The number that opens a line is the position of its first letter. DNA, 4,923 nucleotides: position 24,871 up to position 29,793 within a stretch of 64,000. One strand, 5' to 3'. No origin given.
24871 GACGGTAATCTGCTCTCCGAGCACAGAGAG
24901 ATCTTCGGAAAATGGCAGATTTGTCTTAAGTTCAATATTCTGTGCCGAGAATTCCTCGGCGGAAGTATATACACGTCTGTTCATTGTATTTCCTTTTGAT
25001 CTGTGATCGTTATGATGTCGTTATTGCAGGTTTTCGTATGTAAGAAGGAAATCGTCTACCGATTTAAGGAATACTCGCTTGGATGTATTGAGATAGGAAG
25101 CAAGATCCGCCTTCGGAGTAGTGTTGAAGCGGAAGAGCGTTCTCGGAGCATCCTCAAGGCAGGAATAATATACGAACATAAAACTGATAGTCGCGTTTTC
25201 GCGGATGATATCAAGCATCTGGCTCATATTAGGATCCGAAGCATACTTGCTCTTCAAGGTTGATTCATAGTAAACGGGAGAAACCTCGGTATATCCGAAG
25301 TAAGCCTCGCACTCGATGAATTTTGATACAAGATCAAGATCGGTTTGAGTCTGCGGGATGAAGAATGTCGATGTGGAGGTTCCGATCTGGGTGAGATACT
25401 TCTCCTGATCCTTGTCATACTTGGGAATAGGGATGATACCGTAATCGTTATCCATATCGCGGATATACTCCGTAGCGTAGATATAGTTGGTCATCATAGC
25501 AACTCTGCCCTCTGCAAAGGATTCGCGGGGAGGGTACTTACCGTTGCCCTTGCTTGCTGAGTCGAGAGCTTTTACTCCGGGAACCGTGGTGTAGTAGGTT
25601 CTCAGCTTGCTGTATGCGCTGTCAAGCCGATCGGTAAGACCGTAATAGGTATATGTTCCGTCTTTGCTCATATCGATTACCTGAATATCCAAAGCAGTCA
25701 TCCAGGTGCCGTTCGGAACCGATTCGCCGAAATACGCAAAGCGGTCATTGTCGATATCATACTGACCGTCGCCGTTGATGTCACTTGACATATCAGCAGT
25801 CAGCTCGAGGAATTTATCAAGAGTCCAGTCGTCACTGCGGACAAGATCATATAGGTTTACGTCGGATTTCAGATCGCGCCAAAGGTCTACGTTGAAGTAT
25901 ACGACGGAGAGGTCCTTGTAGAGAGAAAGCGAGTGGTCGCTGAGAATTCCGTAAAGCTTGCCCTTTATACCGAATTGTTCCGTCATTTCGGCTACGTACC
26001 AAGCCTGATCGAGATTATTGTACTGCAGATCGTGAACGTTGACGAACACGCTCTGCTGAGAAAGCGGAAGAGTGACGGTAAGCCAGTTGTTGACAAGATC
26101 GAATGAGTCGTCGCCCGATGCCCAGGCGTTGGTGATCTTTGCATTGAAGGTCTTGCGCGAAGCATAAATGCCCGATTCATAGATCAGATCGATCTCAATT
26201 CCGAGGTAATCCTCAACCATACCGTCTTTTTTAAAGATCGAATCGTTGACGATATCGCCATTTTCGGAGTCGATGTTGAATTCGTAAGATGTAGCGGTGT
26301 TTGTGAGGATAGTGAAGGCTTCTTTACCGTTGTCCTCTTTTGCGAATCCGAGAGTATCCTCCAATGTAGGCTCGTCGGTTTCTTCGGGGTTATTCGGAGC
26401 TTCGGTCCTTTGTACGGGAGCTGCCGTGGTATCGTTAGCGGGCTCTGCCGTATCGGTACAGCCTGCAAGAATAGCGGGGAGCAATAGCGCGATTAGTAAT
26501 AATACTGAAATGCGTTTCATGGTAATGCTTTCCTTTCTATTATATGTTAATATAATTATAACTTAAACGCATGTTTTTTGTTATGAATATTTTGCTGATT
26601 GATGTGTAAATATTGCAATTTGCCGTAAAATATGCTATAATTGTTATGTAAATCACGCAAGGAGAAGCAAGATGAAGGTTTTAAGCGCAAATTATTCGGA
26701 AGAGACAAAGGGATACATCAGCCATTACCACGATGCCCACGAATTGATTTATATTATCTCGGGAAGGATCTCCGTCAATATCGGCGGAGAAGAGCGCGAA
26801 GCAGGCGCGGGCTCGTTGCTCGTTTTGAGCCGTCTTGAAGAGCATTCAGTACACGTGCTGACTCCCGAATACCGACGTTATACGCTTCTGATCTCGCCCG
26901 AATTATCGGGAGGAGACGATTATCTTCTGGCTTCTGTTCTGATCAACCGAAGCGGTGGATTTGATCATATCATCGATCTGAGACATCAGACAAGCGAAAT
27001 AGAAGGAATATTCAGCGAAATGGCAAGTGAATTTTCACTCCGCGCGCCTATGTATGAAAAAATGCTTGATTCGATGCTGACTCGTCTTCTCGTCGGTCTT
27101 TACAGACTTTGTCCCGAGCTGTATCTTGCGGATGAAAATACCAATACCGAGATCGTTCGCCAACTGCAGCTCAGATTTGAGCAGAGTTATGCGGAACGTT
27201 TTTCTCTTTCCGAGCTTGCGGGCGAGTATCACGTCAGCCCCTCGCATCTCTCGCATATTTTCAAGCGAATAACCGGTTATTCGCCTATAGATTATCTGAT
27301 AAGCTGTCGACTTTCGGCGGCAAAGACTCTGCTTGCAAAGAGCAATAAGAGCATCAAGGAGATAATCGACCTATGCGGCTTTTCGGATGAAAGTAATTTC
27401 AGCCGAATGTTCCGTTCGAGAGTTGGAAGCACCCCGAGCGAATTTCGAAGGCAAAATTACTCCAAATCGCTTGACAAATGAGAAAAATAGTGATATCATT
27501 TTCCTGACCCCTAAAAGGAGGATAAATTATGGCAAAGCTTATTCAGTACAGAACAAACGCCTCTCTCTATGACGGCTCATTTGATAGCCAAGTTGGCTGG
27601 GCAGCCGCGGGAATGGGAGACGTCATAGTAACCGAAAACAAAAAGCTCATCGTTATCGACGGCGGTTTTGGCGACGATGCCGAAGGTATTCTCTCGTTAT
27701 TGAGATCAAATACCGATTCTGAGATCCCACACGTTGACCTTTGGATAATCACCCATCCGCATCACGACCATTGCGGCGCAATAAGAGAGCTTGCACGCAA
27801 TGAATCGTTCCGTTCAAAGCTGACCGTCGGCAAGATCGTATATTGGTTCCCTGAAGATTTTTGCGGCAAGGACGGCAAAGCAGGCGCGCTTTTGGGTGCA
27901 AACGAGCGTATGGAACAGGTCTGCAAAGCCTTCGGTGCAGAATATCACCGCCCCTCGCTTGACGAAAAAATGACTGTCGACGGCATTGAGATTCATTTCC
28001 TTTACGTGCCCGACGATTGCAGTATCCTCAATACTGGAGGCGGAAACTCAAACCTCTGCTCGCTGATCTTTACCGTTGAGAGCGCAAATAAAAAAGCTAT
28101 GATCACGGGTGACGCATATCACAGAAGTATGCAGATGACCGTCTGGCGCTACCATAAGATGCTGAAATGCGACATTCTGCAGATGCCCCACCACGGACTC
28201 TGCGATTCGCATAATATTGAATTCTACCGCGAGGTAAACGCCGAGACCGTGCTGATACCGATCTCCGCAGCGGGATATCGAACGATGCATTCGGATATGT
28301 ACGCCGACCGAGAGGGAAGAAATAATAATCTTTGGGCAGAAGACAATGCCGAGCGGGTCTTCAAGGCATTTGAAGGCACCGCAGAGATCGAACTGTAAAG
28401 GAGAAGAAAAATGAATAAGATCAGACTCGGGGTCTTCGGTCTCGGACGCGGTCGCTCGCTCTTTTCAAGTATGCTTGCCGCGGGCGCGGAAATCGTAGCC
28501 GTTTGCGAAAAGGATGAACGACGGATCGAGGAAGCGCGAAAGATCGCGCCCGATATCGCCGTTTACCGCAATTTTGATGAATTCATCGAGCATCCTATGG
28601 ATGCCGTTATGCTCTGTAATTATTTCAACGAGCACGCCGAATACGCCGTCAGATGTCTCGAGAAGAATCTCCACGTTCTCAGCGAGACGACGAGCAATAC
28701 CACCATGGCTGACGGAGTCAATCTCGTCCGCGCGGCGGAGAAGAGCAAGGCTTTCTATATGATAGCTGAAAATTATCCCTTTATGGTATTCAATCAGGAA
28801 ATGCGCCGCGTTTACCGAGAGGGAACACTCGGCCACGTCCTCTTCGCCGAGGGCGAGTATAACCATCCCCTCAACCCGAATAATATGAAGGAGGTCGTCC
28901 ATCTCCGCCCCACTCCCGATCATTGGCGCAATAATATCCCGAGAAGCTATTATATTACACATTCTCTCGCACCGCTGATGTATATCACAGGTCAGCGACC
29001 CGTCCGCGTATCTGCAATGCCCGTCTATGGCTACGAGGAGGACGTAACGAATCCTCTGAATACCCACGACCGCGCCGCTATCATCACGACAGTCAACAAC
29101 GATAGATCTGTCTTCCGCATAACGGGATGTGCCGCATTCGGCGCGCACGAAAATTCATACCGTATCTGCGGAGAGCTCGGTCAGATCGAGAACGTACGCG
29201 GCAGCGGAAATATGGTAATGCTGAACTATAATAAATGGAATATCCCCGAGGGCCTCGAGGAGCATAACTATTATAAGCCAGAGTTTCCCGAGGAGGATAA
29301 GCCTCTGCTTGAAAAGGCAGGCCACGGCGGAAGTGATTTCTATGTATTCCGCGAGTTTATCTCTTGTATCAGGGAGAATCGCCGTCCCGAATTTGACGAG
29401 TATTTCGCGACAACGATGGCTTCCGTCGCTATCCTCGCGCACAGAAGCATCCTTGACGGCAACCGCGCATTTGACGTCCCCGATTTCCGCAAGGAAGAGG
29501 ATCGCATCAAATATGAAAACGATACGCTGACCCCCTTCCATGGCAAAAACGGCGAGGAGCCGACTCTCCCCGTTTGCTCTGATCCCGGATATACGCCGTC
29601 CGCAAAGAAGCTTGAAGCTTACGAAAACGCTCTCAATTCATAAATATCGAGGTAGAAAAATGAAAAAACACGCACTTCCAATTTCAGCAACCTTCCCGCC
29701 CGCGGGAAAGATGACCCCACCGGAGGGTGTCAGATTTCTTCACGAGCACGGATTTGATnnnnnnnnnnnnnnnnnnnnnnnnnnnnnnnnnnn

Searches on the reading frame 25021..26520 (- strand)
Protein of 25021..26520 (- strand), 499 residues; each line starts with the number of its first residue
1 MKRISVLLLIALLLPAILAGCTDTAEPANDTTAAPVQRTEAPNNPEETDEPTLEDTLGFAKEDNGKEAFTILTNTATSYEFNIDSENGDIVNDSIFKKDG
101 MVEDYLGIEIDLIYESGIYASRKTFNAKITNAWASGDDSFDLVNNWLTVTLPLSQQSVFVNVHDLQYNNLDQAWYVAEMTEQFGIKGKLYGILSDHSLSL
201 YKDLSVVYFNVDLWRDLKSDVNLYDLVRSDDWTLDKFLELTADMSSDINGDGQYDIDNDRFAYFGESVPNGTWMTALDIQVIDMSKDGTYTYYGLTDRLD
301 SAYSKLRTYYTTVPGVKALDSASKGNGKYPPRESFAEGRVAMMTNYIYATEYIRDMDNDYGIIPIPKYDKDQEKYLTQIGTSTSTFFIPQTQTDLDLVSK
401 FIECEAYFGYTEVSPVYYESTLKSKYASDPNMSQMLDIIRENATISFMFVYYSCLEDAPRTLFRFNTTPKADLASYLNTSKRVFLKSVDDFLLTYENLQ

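Call 72: search_protein_families(library=pfam, proteins=[window:25021-26520:-], max_evalue=0.00001)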
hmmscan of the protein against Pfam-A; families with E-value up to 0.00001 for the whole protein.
window:25021-26520:- (499 aa): 1 family
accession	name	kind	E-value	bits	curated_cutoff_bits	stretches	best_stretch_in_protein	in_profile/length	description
PF13416.11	SBP_bac_8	-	5.2e-06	26.9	27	1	127-403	26-241/279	Bacterial extracellular solute-binding protein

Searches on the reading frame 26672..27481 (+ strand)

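Call 72: search_protein_families(library=pfam, proteins=[window:26672-27481:+], max_evalue=0.00001)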
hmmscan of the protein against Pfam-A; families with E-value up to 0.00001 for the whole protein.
window:26672-27481:+ (269 aa): 4 families
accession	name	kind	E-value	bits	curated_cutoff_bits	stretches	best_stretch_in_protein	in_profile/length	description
PF12833.13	HTH_18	-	2.6e-25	88.9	33.6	1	182-261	1-80/80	Helix-turn-helix domain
PF00165.29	HTH_AraC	-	4.6e-22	78.1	26.6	2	170-209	2-41/42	Bacterial regulatory helix-turn-helix proteins, AraC family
PF02311.25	AraC_binding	-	1.4e-09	38.2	21.1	1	12-108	13-103/135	AraC-like ligand binding domain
PF07883.17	Cupin_2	-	1.5e-08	34.7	27.2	1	17-66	13-62/70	Cupin domain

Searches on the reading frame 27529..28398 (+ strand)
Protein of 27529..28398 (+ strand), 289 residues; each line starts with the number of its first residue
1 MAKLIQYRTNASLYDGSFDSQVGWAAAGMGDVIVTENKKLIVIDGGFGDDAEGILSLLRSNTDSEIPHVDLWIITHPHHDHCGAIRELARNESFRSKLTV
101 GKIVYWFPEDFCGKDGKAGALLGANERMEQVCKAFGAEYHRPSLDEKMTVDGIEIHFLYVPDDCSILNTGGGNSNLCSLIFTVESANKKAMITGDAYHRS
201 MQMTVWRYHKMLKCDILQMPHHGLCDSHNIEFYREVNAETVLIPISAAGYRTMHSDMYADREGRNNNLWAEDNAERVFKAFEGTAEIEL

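Call 72: search_protein_families(library=pfam, proteins=[window:27529-28398:+], max_evalue=0.00001)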
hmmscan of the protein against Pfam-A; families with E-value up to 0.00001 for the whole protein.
window:27529-28398:+ (289 aa): 1 family
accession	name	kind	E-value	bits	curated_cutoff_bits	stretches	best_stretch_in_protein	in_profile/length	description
PF00753.33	Lactamase_B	-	7e-12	46.1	22.7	1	33-224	10-173/196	Metallo-beta-lactamase superfamily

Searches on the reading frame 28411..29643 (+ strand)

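Call 72: search_protein_families(library=pfam, proteins=[window:28411-29643:+], max_evalue=0.00001)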
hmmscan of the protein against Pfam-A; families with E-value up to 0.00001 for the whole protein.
window:28411-29643:+ (410 aa): 2 families
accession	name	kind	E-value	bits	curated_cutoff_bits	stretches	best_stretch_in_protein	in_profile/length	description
PF01408.29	GFO_IDH_MocA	-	8.6e-11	43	24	1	4-118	1-118/120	Oxidoreductase family, NAD-binding Rossmann fold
PF22725.1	GFO_IDH_MocA_C3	-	1.4e-06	28.8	27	1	129-260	2-124/124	GFO/IDH/MocA C-terminal domain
